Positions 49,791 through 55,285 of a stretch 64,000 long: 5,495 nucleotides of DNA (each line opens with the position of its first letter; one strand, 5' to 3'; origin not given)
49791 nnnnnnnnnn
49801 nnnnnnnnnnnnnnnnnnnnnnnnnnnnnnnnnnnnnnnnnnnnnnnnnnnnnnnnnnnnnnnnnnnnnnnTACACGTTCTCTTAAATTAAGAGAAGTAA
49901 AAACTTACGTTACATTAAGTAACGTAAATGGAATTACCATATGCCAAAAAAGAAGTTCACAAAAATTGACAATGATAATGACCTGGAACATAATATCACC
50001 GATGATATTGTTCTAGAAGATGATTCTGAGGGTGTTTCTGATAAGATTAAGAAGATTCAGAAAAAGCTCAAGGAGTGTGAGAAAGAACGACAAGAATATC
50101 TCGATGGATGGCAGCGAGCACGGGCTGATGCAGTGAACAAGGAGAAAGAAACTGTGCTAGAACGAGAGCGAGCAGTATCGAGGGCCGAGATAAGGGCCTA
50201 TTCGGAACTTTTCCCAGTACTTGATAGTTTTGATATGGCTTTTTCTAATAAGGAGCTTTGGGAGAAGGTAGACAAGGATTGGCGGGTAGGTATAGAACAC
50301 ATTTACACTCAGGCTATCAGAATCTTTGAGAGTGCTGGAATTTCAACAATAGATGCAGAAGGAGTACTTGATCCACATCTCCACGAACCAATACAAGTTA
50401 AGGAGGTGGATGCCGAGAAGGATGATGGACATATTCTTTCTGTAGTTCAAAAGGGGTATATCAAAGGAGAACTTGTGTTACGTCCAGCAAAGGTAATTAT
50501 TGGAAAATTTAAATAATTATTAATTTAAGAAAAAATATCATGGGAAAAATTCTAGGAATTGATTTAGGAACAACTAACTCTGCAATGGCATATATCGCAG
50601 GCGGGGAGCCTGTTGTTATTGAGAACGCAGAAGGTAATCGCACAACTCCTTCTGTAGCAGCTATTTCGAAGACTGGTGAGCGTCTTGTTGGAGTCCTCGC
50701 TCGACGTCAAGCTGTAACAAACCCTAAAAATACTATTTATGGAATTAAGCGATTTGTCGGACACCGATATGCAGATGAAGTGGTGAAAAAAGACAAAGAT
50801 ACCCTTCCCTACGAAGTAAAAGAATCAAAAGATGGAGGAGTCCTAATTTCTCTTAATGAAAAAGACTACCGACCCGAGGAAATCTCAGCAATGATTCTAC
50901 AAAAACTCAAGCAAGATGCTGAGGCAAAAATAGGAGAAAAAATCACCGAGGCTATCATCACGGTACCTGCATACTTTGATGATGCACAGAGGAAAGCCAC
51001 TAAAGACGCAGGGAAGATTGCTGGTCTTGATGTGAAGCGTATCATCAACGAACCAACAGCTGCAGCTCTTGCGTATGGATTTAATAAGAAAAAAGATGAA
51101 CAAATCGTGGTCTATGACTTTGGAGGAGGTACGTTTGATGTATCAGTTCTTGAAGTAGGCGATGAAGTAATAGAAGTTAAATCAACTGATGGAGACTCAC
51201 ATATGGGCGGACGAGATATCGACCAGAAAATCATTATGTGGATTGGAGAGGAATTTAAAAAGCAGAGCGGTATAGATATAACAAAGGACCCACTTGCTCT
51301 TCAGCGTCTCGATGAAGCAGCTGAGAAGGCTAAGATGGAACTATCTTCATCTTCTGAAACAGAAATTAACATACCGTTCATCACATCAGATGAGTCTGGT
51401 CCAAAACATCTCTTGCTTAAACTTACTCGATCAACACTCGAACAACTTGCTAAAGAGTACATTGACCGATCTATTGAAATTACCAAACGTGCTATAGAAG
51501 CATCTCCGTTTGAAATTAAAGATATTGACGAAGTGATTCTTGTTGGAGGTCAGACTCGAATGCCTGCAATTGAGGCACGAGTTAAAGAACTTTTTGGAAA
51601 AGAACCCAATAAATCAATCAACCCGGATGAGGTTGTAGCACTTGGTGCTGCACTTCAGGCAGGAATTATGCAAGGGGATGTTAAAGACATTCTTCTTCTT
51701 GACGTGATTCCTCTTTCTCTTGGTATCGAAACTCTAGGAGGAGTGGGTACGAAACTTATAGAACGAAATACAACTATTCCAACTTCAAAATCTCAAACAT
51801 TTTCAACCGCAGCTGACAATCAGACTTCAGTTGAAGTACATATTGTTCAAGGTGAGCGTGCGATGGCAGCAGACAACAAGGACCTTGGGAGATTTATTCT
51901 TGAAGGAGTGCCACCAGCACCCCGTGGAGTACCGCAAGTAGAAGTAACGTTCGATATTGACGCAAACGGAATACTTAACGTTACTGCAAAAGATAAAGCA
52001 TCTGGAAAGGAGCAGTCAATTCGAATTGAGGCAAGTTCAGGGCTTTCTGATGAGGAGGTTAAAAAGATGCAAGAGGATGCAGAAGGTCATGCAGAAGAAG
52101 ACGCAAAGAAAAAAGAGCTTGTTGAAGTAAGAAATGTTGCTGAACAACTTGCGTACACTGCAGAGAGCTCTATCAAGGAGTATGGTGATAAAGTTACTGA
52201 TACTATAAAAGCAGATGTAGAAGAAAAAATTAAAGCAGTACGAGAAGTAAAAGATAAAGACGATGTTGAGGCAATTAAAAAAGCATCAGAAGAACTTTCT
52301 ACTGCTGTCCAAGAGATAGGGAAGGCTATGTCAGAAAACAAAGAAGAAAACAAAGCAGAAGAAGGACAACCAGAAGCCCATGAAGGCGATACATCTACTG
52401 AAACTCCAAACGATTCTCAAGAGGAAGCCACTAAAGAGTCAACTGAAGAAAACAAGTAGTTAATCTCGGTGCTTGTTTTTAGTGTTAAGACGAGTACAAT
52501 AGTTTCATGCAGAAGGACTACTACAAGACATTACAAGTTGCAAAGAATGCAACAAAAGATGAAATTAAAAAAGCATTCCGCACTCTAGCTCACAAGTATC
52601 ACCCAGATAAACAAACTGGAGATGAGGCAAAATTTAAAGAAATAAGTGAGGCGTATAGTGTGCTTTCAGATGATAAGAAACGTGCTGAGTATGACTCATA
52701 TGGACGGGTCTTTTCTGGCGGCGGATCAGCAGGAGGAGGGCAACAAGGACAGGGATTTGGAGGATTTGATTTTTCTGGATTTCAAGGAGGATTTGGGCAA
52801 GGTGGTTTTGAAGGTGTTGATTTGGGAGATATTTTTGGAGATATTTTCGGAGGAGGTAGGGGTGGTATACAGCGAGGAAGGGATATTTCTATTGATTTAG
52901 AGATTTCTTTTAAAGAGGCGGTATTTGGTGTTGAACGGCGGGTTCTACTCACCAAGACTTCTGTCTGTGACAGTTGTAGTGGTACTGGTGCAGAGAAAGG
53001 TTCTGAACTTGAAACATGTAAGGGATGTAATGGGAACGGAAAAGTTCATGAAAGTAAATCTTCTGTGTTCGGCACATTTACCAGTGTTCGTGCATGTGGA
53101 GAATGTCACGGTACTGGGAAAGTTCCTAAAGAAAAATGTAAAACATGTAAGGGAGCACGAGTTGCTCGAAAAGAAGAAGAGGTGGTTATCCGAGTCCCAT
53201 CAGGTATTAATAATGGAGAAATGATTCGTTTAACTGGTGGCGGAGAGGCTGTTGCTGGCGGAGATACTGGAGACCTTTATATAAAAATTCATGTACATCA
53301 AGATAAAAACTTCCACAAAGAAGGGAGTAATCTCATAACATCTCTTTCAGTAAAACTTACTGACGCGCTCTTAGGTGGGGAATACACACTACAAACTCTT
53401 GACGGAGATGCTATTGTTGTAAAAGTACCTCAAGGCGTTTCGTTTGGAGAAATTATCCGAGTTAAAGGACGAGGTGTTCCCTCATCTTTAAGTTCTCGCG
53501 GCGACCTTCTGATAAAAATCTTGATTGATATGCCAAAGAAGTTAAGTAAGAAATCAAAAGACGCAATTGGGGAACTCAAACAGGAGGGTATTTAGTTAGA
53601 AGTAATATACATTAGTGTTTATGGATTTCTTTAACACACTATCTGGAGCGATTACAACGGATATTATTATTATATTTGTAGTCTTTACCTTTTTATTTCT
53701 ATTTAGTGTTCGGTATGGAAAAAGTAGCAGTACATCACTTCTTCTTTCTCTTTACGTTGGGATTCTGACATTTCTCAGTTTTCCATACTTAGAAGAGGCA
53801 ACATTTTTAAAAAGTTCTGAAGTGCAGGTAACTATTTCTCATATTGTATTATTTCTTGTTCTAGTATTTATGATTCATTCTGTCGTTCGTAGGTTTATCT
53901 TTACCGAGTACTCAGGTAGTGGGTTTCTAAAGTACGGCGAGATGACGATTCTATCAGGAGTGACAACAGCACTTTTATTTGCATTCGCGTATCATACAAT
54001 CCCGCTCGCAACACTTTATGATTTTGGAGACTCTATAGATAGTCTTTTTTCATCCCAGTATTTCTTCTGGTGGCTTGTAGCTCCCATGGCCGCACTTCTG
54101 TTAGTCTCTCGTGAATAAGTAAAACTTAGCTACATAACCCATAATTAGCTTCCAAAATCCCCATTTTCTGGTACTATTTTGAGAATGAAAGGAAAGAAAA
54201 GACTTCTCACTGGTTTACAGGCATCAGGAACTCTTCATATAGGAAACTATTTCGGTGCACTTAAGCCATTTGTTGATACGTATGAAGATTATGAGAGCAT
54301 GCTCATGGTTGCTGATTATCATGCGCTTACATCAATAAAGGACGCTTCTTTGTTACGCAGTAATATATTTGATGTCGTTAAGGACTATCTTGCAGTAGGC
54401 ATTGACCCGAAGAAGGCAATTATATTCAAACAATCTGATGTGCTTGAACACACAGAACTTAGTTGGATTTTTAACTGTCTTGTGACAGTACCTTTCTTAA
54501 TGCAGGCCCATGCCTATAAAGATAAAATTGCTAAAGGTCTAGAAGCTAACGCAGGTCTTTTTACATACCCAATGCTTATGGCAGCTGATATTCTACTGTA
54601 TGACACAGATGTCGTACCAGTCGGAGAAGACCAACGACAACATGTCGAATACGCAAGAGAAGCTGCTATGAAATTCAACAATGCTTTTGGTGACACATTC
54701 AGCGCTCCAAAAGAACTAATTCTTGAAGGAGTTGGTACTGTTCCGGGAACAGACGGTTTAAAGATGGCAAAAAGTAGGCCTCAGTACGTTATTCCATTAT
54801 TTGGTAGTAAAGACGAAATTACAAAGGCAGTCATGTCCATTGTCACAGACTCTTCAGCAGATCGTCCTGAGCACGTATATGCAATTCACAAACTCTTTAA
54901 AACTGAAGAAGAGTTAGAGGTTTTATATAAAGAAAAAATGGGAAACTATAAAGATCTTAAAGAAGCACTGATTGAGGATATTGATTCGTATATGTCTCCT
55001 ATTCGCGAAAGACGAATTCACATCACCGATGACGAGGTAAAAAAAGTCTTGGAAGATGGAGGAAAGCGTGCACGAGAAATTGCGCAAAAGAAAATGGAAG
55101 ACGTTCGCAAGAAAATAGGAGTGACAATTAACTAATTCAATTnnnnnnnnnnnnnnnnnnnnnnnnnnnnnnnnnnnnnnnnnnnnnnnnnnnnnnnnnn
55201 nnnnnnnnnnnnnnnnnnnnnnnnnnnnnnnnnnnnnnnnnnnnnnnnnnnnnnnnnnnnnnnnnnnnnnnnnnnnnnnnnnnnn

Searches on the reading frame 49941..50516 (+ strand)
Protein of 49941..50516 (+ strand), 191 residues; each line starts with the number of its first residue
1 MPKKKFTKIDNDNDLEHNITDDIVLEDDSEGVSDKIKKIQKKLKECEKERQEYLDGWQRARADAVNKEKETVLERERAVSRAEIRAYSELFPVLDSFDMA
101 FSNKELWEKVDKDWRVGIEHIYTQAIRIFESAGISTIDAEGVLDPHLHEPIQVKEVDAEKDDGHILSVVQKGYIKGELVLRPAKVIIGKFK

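Call 55: search_protein_families(library=pfam, proteins=[window:49941-50516:+], max_evalue=0.001)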
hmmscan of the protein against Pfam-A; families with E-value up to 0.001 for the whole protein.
window:49941-50516:+ (191 aa): 1 family
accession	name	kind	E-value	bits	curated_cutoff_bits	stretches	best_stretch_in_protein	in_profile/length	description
PF01025.24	GrpE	-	5.1e-31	108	25.8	1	28-189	5-165/165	GrpE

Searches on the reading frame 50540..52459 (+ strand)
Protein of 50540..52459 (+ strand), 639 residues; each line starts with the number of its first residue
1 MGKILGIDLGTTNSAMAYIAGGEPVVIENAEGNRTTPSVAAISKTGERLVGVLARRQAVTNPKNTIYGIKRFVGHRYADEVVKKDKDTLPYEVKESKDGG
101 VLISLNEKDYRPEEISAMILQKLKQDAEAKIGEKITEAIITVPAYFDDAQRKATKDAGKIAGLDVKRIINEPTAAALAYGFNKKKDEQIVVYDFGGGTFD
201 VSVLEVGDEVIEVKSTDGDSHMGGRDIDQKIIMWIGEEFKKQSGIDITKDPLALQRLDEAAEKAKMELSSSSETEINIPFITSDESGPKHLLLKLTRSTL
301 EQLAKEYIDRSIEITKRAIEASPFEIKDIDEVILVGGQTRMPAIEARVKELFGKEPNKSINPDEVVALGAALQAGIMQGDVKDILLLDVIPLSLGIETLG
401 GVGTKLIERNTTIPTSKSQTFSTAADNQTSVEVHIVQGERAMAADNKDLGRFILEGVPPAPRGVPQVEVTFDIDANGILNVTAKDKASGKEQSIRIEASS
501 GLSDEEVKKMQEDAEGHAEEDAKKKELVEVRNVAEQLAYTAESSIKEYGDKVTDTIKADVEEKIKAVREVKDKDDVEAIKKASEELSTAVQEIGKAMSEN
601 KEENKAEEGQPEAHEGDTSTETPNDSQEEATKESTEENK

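Call 55: search_protein_families(library=pfam, proteins=[window:50540-52459:+], max_evalue=0.001)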
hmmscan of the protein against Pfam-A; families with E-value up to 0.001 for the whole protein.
window:50540-52459:+ (639 aa): 2 families
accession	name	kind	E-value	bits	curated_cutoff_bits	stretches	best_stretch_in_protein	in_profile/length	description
PF00012.26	HSP70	-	4.9e-243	808.2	20.6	1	4-598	1-598/599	Hsp70 protein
PF06723.19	MreB_Mbl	-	5.1e-16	58.9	27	1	117-371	75-316/327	MreB/Mbl protein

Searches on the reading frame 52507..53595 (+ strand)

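Call 55: search_protein_families(library=pfam, proteins=[window:52507-53595:+], max_evalue=0.001)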
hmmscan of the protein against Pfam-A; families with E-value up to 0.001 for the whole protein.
window:52507-53595:+ (362 aa): 3 families
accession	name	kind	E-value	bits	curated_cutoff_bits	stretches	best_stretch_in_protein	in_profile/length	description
PF01556.23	DnaJ_C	-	2.9e-37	128.5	26.6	1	127-343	1-152/152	DnaJ C terminal domain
PF00226.36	DnaJ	-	6.8e-24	84.2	27.8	1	4-63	1-63/63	DnaJ domain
PF00684.25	DnaJ_CXXCXGXG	-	2.3e-14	53.8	32.7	1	154-217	1-64/65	DnaJ central domain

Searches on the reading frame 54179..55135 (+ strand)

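Call 55: search_protein_families(library=pfam, proteins=[window:54179-55135:+], max_evalue=0.001)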
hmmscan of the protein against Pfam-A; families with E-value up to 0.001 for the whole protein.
window:54179-55135:+ (318 aa): 1 family
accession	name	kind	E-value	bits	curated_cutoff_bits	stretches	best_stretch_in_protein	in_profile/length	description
PF00579.31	tRNA-synt_1b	-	1.4e-54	185.9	21.1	1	6-262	5-264/292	tRNA synthetases class I (W and Y)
